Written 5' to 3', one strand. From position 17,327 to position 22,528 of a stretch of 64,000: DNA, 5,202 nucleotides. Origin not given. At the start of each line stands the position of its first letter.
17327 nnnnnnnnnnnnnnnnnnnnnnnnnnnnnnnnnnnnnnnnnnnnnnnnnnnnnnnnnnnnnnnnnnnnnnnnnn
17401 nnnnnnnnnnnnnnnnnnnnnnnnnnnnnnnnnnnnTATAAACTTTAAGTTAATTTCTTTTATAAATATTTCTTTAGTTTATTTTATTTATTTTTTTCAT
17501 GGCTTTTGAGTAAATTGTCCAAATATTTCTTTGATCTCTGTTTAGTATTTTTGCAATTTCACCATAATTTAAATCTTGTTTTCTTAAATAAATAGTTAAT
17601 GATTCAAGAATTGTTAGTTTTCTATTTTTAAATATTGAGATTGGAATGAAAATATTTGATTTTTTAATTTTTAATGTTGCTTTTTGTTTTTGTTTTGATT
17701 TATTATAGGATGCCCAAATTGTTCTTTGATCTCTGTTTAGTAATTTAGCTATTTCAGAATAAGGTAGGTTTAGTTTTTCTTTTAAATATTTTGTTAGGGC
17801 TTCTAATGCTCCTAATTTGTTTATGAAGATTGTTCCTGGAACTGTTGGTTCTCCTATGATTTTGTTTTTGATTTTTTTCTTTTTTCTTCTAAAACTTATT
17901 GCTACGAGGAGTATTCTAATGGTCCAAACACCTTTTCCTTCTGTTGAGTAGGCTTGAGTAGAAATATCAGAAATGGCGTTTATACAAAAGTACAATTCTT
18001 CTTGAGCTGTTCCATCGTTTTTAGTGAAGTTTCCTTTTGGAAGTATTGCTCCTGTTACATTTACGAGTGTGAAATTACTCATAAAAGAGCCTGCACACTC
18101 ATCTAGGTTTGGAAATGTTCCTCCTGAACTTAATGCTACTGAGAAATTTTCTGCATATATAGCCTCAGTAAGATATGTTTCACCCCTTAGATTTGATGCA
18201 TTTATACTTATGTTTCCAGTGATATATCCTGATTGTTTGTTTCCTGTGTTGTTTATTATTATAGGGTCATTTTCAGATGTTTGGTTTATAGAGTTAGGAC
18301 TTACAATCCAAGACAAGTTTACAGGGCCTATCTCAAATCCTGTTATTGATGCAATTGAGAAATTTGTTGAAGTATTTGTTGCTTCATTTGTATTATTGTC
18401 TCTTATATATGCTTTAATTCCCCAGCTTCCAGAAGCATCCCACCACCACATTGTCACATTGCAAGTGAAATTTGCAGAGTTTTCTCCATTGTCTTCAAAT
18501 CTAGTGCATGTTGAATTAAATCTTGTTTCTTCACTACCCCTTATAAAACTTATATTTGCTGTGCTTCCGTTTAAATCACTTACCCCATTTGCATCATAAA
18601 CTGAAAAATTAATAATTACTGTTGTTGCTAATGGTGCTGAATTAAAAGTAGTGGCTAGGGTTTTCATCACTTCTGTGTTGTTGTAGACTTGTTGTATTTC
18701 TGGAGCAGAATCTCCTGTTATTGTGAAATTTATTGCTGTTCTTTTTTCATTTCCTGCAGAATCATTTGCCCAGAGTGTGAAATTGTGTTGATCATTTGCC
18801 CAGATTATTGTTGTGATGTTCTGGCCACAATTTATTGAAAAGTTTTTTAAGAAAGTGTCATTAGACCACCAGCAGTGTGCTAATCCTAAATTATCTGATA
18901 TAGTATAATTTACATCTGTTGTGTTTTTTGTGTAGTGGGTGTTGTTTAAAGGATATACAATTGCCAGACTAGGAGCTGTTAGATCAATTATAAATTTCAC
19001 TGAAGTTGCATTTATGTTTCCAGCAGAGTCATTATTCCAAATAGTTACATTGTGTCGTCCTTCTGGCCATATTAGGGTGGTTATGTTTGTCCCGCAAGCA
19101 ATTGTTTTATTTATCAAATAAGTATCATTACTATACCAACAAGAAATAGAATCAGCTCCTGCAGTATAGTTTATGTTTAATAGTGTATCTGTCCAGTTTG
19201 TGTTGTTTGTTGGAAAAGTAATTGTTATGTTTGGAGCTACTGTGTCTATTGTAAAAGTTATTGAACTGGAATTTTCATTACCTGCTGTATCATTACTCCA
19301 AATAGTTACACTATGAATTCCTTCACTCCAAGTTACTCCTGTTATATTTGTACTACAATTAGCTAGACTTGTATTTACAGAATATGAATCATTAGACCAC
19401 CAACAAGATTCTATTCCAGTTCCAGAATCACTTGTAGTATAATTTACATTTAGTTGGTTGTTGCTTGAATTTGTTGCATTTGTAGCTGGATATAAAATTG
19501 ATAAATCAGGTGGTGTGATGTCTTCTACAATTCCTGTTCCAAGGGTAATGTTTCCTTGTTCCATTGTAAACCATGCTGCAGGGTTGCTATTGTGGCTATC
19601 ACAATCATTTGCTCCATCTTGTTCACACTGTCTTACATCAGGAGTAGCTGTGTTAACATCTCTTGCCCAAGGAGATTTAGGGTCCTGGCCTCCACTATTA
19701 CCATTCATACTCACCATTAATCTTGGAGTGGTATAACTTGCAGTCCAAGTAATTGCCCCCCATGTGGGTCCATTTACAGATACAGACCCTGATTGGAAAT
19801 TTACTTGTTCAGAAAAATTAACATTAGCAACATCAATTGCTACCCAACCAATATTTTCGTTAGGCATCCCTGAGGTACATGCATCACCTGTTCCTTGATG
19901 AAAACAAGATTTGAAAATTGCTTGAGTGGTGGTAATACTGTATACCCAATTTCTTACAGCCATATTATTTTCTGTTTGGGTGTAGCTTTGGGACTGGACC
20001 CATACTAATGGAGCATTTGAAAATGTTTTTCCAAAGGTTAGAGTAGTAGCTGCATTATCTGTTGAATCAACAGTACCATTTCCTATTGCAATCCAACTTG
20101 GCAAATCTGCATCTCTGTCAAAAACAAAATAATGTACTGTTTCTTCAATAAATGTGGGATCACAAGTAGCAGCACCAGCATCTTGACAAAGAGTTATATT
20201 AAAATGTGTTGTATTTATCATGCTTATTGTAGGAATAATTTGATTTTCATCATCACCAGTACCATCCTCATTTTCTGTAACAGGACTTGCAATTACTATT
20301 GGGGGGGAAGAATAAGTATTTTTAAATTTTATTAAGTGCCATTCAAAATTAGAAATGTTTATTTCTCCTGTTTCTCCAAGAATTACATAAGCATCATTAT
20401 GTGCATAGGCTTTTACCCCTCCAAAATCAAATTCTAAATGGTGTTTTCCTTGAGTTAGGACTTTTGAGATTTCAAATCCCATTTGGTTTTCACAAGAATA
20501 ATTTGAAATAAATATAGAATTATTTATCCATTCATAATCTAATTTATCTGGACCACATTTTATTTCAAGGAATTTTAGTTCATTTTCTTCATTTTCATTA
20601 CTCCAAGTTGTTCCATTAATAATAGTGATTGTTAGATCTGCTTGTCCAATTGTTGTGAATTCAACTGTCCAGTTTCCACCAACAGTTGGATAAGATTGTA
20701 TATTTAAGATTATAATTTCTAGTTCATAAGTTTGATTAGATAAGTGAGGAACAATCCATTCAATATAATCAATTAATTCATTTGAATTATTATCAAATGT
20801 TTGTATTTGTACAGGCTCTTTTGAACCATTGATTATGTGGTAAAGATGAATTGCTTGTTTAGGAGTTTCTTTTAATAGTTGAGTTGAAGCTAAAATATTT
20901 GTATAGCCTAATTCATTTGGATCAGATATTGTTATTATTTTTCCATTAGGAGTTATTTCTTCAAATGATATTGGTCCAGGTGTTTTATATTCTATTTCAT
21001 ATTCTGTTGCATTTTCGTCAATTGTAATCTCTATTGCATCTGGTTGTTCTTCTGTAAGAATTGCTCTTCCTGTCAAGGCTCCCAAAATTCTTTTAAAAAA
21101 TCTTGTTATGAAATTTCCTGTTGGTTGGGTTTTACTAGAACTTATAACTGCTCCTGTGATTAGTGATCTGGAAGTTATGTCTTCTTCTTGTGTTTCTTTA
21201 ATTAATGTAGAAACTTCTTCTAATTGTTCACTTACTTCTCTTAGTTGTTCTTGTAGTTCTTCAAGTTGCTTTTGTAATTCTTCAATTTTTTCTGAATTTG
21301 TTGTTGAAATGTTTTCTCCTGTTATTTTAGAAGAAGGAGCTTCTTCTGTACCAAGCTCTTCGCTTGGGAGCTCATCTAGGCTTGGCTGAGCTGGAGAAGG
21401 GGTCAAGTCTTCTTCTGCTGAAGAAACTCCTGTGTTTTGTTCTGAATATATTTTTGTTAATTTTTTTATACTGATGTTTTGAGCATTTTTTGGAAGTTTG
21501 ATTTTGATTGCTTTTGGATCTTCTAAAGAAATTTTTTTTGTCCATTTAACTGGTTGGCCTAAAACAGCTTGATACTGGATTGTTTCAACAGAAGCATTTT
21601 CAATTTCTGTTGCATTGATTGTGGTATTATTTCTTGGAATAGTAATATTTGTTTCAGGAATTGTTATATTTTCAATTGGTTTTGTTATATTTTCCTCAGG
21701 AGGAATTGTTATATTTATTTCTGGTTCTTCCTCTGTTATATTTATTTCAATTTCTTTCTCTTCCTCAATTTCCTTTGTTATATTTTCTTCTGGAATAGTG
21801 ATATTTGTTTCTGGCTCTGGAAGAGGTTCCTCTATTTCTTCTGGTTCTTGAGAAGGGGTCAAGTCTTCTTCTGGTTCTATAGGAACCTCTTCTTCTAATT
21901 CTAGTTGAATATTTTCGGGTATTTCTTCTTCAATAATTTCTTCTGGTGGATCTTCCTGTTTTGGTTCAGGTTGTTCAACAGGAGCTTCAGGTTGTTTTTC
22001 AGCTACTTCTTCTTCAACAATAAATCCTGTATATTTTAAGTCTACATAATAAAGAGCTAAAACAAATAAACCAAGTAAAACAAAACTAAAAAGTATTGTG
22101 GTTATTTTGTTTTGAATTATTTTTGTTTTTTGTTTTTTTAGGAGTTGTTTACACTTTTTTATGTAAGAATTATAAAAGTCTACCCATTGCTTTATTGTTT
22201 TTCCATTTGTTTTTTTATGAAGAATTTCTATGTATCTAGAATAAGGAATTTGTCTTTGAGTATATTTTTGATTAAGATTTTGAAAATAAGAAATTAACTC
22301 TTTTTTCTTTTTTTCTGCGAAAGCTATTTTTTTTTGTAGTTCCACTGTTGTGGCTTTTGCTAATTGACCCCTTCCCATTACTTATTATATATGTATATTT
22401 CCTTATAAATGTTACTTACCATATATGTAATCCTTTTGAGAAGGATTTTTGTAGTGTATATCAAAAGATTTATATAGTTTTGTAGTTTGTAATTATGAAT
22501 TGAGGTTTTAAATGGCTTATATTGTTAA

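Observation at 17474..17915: Two HTH modules fused in frame to the C-terminus of a 1,634-aa surface adhesin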

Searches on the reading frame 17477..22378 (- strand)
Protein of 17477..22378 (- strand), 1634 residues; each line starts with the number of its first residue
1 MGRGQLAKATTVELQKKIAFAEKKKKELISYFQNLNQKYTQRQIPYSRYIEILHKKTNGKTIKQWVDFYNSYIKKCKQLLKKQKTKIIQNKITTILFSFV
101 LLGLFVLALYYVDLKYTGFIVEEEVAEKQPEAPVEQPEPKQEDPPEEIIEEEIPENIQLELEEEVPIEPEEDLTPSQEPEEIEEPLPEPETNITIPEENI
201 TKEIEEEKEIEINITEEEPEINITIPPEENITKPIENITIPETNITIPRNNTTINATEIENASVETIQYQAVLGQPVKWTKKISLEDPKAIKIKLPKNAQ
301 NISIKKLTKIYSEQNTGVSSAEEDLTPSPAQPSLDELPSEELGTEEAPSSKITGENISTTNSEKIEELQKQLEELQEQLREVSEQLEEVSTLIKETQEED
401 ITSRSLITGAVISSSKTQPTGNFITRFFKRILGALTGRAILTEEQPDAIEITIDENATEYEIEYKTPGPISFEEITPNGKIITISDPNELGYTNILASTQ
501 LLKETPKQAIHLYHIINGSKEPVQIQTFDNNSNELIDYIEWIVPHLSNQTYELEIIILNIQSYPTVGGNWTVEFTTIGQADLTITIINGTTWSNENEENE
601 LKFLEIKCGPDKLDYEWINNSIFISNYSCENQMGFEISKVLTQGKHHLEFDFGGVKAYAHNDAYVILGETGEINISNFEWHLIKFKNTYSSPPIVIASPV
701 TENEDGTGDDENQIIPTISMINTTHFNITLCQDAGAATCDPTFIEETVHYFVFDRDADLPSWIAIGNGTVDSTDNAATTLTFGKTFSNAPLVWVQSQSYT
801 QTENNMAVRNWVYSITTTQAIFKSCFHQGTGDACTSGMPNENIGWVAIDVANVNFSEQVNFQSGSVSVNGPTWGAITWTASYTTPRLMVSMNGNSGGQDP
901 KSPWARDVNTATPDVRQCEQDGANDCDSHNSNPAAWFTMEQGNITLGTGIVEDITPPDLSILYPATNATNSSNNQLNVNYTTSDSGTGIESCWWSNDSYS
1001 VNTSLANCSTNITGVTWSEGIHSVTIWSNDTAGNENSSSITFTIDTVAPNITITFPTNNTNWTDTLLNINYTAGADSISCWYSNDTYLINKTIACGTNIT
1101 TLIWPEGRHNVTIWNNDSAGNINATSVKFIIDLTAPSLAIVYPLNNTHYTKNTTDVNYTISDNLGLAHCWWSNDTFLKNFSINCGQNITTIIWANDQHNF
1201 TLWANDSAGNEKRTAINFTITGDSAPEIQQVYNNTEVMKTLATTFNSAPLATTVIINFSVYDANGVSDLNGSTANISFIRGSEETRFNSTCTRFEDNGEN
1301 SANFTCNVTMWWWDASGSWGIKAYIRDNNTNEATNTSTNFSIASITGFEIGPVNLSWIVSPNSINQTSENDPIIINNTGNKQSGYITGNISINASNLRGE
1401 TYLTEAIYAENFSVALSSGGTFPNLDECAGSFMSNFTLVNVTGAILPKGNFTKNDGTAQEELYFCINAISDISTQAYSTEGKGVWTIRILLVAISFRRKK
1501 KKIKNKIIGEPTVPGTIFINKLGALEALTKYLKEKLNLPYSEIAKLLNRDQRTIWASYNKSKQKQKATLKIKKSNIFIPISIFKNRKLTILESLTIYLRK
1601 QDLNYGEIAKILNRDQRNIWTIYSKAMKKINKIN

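Call 5: search_protein_families(library=pfam, proteins=[window:17477-22378:-], max_evalue=1)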
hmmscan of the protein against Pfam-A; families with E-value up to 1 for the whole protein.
window:17477-22378:- (1634 aa): 17 families
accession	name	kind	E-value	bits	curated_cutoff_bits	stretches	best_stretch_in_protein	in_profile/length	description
PF19077.6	Big_13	-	3.1e-09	37.7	27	2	968-1046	23-102/102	Bacterial Ig-like domain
PF09458.16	H_lectin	-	3.2e-06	27.6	24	2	683-731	4-50/67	H-type lectin domain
PF08281.18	Sigma70_r4_2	-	0.00041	20.4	25.7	1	1601-1630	25-54/54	Sigma-70, region 4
PF17957.7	Big_7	-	0.00058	20.9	24.1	2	957-1026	1-70/70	Bacterial Ig domain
PF13936.12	HTH_38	-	0.005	17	27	0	1538-1554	21-37/44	Helix-turn-helix domain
PF15679.10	DUF4665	-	0.022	15.8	27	1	356-391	38-73/99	Domain of unknown function (DUF4665)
PF08614.16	ATG16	-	0.023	15.3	33.7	1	358-400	118-160/200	Autophagy protein 16 (ATG16)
PF13384.12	HTH_23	-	0.048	13.9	24.6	0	1533-1555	16-35/50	Homeodomain-like domain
PF20769.2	YPEB_N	-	0.049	14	27.3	1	350-388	91-129/136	YpeB N-terminal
PF10224.14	DUF2205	-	0.073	13.6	26.7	1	349-389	2-42/75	Short coiled-coil protein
PF08227.16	DASH_Hsk3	-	0.088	13.7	24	1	363-390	9-36/45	DASH complex subunit Hsk3 like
PF13600.11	DUF4140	-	0.15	13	27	1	355-391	65-93/98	N-terminal domain of unknown function (DUF4140)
PF04545.22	Sigma70_r4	-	0.19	11.7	24.1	0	1600-1630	18-48/50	Sigma-70, region 4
PF05531.17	NPV_P10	-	0.29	12.1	29.8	1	362-396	17-54/75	Nucleopolyhedrovirus P10 protein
PF04612.17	T2SSM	-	0.34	11.6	27.8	1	362-405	40-82/160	Type II secretion system (T2SS), protein M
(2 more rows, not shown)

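Call 6: search_protein_families(library=ncbifam, proteins=[window:17477-22378:-], max_evalue=1)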
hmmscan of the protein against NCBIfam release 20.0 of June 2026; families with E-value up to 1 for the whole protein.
window:17477-22378:- (1634 aa): 5 families
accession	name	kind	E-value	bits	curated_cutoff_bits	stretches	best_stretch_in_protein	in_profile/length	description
NF047446.1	barrel_OmpL47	domain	1.1e-05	25.7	40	1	977-1044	6-68/68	OmpL47-type beta-barrel domain-containing protein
NF045650.1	CD1247_Nterm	equivalog_domain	0.048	14.3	30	1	362-389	38-65/70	CD1247 N-terminal domain-containing protein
NF006543.0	PRK09039.1-2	equivalog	0.097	12.4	305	1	344-401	125-182/350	peptidoglycan -binding protein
NF033885.1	conj_TraP_IncI1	equivalog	0.099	12.4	135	1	321-399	51-143/217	conjugal transfer protein TraP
TIGR04211.1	SH3_and_anchor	equivalog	0.19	11.3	65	1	361-401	64-104/198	TIGR04211 family SH3 domain-containing protein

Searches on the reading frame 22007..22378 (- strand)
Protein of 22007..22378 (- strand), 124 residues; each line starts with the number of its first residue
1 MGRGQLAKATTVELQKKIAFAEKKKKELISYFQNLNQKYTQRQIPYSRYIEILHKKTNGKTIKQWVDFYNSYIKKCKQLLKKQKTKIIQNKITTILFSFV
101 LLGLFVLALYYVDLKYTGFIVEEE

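Call 48: search_solved_structures(query=A3, max_evalue=5, show_alignments=1)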
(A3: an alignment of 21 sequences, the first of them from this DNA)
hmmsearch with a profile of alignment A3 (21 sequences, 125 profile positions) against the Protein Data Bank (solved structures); distinct sequences matched with E-value up to 5: 31.
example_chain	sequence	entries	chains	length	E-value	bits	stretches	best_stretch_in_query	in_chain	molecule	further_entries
8w6e_A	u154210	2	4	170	0.067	16.4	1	10-82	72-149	HBC599 in complex with wFAP1.1 | wFAP1.1 structure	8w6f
4bwn_A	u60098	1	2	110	0.091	16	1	4-47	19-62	NF-KAPPA-B ESSENTIAL MODULATOR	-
4i90_A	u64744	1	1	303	0.16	15.1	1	62-102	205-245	1-phosphatidylinositol phosphodiesterase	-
4f2u_A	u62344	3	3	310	0.17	15.1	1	62-102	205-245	1-phosphatidylinositol phosphodiesterase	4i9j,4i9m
4i8y_A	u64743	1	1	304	0.17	15.1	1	62-102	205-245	1-phosphatidylinositol phosphodiesterase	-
4i9t_A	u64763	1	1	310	0.25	14.6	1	62-101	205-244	1-phosphatidylinositol phosphodiesterase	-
3v1h_A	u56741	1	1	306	0.25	14.6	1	62-101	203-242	1-phosphatidylinositol phosphodiesterase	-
4s3g_A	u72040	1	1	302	0.27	14.5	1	62-101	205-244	1-phosphatidylinositol phosphodiesterase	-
3v16_A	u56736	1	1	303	0.27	14.4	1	62-101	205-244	1-phosphatidylinositol phosphodiesterase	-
4f2b_A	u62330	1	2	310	0.27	14.4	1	62-101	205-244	1-phosphatidylinositol phosphodiesterase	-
3v18_A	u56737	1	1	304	0.27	14.4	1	62-101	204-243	1-phosphatidylinositol phosphodiesterase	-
9kns_A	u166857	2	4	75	0.27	14.4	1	5-55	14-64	Protein Hook homolog 3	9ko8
4rv3_A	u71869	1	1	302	0.28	14.4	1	62-101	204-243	1-phosphatidylinositol phosphodiesterase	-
4f2t_A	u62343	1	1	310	0.29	14.3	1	62-100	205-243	1-phosphatidylinositol phosphodiesterase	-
1dh3_A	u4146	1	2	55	0.36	14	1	5-42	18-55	TRANSCRIPTION FACTOR CREB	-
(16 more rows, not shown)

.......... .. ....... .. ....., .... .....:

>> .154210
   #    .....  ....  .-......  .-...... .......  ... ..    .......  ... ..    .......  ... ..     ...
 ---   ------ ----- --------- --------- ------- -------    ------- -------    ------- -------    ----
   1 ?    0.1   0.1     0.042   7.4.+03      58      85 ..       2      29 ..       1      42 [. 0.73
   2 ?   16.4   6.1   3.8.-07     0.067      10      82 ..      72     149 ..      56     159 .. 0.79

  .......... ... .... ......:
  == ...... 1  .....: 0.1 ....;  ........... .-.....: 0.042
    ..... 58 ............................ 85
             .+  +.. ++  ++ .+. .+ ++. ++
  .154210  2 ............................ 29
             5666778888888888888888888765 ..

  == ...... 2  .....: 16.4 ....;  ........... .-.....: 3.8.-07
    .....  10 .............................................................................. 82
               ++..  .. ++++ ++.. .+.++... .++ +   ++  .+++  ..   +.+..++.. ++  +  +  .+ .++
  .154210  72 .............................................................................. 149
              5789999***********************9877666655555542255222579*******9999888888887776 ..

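Call 50: search_protein_families(library=pfam, alignment_id=A3, max_evalue=0.1)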
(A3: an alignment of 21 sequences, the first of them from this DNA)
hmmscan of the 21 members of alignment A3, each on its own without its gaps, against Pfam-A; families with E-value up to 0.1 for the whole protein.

A. member 1, seq(124 aa): 5 families
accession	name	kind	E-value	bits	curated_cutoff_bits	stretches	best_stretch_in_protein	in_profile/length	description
PF16906.11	Ribosomal_L26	-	0.012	16.5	28.8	1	33-91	29-82/82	Ribosomal proteins L26 eukaryotic, L24P archaeal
PF01555.25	N6_N4_Mtase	-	0.041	14.3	26.7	1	55-93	18-56/221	DNA methylase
PF23202.1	PAH_ZNF598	-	0.05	14.3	25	0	16-81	9-79/83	ZNF598 PAH domain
PF06743.20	FAST_1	-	0.081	13.3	27.4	0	73-107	22-56/72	FAST kinase-like protein, subdomain 1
PF07195.17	FliD_C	-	0.085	12.7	25.4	1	60-86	54-81/236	Flagellar hook-associated protein 2 C-terminus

B. families by the number of members that match (of 21 scanned): 56 families (the first 25 are shown)
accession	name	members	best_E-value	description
PF08702.15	Fib_alpha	2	0.0099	Fibrinogen alpha/beta chain family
PF06770.17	Arif-1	2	0.025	Actin-rearrangement-inducing factor (Arif-1)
PF15796.10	KELK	2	0.036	KELK-motif containing domain of MRCK Ser/Thr protein kinase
PF20990.2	DUF2207_C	2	0.037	Predicted membrane protein (DUF2207) C-terminal domain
PF08928.15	PoNi_N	2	0.046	PoNe immunity protein (PoNi), N-terminal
PF17078.10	SHE3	1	0.0002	SWI5-dependent HO expression protein 3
PF14662.11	KASH_CCD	1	0.0016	Coiled-coil region of CCDC155 or KASH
PF15066.11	CAGE1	1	0.0043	Cancer-associated gene protein 1 family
PF06837.17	Fijivirus_P9-2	1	0.0046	Fijivirus P9-2 protein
PF07246.16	Phlebovirus_NSM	1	0.0065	Phlebovirus nonstructural protein NS-M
PF23203.1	KIF21A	1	0.009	KIF21A-like domain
PF12420.13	DUF3671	1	0.0092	Fam-L, Fam-M like protein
PF24423.1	OVT1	1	0.01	Major antigen, helical domain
PF24722.1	DUF7674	1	0.01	Domain of unknown function (DUF7674)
PF16906.11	Ribosomal_L26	1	0.012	Ribosomal proteins L26 eukaryotic, L24P archaeal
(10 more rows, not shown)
